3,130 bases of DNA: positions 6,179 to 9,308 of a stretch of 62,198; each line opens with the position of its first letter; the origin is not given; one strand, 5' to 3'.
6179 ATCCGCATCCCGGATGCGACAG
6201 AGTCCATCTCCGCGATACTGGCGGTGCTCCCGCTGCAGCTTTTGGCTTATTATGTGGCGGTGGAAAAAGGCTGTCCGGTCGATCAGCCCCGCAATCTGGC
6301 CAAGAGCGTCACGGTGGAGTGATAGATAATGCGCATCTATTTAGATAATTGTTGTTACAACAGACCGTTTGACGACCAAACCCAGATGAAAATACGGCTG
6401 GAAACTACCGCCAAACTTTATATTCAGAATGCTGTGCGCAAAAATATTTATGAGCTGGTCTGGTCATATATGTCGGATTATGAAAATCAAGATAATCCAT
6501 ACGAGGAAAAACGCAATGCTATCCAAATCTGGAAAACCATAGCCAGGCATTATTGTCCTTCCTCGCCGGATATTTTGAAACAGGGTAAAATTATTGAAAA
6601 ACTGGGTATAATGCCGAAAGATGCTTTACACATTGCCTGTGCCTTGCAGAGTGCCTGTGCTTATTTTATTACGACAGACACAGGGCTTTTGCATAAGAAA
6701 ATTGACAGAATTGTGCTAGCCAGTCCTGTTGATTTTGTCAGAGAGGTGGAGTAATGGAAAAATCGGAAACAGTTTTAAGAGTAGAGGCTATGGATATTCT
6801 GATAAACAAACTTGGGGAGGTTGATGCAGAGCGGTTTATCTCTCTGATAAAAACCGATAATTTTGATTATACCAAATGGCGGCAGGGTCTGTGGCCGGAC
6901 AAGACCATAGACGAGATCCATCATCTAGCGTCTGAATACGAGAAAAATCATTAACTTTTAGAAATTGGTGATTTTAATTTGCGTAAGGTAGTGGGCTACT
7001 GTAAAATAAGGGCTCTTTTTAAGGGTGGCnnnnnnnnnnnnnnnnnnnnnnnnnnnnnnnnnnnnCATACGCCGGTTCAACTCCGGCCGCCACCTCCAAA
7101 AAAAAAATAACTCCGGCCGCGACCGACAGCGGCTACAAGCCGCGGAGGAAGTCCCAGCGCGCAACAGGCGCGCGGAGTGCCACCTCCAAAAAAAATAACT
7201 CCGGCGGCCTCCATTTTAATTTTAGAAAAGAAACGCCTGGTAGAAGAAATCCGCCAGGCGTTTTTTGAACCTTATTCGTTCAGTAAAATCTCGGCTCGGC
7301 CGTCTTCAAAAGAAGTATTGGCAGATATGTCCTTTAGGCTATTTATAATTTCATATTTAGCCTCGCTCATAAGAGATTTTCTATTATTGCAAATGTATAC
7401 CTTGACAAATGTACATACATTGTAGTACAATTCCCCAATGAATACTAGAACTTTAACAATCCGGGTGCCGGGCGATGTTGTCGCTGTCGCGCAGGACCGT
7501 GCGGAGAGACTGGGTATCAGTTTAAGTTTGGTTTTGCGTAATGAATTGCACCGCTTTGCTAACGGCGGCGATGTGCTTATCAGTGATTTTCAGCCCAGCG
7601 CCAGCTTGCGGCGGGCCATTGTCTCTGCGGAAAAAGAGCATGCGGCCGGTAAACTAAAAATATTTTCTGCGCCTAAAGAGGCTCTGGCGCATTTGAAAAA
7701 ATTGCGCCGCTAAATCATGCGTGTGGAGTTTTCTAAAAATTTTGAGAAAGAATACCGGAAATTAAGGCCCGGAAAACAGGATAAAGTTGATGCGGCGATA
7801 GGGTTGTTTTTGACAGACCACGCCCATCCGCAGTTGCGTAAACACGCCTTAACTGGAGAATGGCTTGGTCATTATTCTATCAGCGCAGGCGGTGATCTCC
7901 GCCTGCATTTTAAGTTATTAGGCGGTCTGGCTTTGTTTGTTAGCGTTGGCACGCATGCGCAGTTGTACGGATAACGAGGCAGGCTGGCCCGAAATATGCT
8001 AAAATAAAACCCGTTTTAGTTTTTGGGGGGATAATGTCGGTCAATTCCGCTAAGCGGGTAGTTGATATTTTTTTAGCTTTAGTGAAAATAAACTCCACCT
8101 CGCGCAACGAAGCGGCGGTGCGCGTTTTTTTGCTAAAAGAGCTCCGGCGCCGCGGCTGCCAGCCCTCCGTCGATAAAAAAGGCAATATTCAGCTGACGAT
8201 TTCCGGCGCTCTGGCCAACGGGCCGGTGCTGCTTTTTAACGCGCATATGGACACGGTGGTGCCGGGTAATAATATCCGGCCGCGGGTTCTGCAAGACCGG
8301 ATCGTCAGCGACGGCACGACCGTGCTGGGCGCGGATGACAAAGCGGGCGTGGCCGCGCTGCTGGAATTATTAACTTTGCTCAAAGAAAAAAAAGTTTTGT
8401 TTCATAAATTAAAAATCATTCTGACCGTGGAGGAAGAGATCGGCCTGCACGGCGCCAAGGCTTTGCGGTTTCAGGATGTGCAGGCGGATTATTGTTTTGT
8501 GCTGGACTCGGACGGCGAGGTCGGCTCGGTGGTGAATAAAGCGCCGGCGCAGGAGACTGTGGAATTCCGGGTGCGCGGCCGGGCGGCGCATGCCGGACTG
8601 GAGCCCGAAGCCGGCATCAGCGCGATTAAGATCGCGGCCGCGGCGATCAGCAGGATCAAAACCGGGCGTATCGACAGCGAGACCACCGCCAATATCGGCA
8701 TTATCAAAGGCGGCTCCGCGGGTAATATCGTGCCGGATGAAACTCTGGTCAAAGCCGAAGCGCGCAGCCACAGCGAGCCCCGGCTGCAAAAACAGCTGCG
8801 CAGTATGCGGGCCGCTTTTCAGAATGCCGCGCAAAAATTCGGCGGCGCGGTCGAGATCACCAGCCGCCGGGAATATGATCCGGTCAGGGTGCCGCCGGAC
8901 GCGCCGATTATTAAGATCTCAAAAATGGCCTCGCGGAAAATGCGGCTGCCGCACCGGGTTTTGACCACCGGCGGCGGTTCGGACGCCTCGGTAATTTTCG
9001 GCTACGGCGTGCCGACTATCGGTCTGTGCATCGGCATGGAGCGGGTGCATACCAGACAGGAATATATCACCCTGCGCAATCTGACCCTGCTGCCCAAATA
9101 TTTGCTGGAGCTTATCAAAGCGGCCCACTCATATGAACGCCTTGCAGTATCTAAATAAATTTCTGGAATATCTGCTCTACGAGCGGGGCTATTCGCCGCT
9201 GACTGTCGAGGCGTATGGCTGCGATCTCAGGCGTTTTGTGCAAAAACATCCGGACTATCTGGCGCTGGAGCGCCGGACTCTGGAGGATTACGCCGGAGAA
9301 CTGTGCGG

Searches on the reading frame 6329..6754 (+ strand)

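Call 65: search_protein_families(library=pfam, proteins=[window:6329-6754:+])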
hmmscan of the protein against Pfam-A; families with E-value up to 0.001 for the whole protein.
window:6329-6754:+ (141 aa): 1 family
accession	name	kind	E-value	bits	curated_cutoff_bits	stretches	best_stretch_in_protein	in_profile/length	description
PF01850.27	PIN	-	1.7e-06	29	23.6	1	22-121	23-115/120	PIN domain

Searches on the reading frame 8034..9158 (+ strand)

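Call 4: search_protein_families(library=pfam, proteins=[window:8034-9158:+])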
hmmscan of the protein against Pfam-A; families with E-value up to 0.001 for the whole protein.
window:8034-9158:+ (374 aa): 4 families
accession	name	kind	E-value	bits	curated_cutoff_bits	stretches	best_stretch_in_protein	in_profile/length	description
PF01546.33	Peptidase_M20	-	2.2e-19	70.6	24.6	1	67-362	1-205/206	Peptidase family M20/M25/M40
PF05343.19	Peptidase_M42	-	6.6e-17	61.9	23.2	1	100-159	133-190/292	M42 glutamyl aminopeptidase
PF07687.19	M20_dimer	-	8.1e-16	58.3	21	1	176-266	9-103/107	Peptidase dimerisation domain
PF04389.22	Peptidase_M28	-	4.3e-10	40.1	21.3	1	54-145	4-77/193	Peptidase family M28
